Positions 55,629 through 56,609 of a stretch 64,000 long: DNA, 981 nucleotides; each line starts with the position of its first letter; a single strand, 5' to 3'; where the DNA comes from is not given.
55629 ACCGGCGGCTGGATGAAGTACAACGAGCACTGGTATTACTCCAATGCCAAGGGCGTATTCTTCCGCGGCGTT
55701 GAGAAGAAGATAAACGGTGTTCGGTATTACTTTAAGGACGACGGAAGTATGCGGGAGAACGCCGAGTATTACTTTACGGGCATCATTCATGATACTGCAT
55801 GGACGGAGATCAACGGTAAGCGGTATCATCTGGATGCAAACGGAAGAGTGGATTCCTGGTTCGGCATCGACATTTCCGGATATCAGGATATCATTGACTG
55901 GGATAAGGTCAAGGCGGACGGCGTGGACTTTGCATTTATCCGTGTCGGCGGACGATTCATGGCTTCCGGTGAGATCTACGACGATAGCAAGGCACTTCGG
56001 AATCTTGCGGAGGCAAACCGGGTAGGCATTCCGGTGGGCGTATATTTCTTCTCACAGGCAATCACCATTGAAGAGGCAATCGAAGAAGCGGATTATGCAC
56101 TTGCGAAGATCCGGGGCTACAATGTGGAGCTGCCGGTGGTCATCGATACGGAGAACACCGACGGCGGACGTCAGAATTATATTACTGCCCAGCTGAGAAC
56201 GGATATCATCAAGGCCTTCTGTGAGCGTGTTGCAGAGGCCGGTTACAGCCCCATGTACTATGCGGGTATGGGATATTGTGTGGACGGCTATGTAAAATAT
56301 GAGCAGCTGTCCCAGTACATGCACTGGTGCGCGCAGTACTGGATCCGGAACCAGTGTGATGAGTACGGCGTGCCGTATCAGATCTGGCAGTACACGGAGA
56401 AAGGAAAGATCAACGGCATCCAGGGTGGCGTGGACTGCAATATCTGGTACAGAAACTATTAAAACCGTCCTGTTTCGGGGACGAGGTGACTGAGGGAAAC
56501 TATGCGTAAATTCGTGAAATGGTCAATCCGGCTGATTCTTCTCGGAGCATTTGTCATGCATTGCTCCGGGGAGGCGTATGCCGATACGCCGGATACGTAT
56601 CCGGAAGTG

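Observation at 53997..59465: LytC-like (repeats + GH25) and Pce-like (MBL + repeats) genes embedded inside a polysaccharide operon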

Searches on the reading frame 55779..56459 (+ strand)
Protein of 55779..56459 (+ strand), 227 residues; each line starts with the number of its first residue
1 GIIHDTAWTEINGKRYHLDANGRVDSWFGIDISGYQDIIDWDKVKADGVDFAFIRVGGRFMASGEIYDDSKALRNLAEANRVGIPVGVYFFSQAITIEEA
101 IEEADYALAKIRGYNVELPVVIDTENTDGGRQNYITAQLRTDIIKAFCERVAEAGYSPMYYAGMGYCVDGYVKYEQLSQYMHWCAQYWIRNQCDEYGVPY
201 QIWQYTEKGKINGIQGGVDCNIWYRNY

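Call 34: search_solved_structures(query=window:55779-56459:+, max_evalue=0.001, show_alignments=2)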
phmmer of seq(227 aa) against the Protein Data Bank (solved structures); distinct sequences matched with E-value up to 0.001: 9.
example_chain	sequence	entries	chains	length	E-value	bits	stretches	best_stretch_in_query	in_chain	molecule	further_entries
2ww5_A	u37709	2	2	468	1.1e-16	64.3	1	6-224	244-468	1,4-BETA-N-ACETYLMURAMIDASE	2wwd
2wwc_A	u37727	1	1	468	2.8e-16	63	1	6-224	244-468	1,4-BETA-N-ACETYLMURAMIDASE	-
1jfx_A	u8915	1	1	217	6.5e-13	52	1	29-222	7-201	1,4-beta-N-Acetylmuramidase M1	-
2wag_A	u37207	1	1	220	5.3e-12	49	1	28-226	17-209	LYSOZYME, PUTATIVE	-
4kru_A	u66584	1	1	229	7.3e-11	45.2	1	15-222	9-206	Autolytic lysozyme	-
4krt_A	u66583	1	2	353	2.2e-10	43.7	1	15-222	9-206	Autolytic lysozyme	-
4jz5_A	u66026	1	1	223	1.1e-08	38.1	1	29-222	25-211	Gp26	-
5a6s_A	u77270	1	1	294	5.7e-08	35.8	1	64-220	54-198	ENDOLYSIN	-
5jip_A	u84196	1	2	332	4.2e-07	32.9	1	26-223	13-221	Cortical-lytic enzyme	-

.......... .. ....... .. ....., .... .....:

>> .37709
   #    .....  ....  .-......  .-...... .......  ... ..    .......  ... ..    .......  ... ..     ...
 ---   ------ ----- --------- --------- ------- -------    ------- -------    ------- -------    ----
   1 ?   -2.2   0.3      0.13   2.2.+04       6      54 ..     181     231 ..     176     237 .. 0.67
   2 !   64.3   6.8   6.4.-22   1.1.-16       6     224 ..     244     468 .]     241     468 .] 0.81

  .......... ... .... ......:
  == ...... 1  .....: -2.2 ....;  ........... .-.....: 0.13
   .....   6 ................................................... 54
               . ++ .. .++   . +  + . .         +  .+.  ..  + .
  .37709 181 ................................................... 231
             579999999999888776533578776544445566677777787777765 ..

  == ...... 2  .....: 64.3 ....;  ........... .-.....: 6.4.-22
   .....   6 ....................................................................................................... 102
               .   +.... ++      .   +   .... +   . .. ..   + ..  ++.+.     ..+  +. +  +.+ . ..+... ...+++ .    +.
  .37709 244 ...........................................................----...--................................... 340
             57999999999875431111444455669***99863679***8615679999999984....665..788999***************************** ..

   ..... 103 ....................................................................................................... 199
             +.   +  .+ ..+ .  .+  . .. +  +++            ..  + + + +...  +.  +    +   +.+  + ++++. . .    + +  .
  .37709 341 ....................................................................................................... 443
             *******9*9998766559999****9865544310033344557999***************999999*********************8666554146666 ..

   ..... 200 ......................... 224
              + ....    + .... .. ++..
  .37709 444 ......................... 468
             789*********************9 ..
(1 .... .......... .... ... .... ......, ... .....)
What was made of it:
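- On LytC-type GH25 choline-binding lysozyme: Alignment to LytC shows IDIS and IDTEN opposite IDIS and YDVEN (call 34).
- The GH25 domain matches LytC at E 1.1e-16, with the IDIS Asp and the D-x-E pair aligned (call 34).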

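Call 78: search_dna_similar(query=window:55779-56459:+, collection=phages, mode=protein, max_evalue=0.001, max_rows=10)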
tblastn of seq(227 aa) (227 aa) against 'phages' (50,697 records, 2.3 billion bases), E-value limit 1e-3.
Records with a match: 100; places in all: 102; records where one place covers at least 80% of the query: 93.
Best place of each record, by identity: <60% 100.
By first word of the organism name: Bacteriophage 33; Bacillus 18; Clostridium 9; Caudoviricetes 5; Coprococcus 4; Arthrobacter 4; Lactobacillus 4; Geobacillus 3; Streptococcus 2; Faecalibacterium 2; and 11 more.
By host as written in the record: - 44; Bacillus subtilis 10; Clostridium perfringens 4; Coprococcus sp. 4; Arthrobacter globiformis B-2979 3; Faecalibacterium prausnitzii 2; Butyrivibrio fibrisolvens DSM 3071 2; Lachnospiraceae 2; and 22 more.
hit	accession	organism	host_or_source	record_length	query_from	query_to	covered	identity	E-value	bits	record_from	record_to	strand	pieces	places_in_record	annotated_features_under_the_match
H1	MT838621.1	Bacteriophage sp.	human fecal samples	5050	21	227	91%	44.8%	8e-40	150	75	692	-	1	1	record has no annotation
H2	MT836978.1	Bacteriophage sp.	human fecal samples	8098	1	225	99%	40.7%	1e-34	135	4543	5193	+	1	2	record has no annotation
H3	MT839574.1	Bacteriophage sp.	human fecal samples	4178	11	222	93%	41.3%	4e-34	134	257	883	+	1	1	record has no annotation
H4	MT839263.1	Bacteriophage sp.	human fecal samples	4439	6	224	96%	37.6%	3e-27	114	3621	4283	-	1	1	record has no annotation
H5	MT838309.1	Bacteriophage sp.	human fecal samples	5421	24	224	89%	40.6%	2e-28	118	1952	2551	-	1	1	record has no annotation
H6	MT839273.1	Bacteriophage sp.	human fecal samples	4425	6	227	98%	36.1%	7e-34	133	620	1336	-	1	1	record has no annotation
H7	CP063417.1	Parageobacillus phage JGon-2020a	Parageobacillus thermoglucosidasius 23.6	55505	29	227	88%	39.2%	2e-28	118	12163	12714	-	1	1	record has no annotation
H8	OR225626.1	Clostridium phage LPCPA58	-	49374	22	227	91%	37.3%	6e-25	107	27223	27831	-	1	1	hypothetical protein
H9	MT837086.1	Bacteriophage sp.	human fecal samples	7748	29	227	88%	38.2%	5e-22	99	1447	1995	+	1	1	record has no annotation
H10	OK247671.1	Clostridium phage vB_CpeS_BG3P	Clostridium perfringens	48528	29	227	88%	37.7%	1e-23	103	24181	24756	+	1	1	autolytic lysozyme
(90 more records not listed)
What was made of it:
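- The GH25 domain has phage endolysin relatives at up to 45% identity, in 100 records (call 78).
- Tried and rejected: The GH25 matches are ordinary endolysin-level similarity (call 78).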
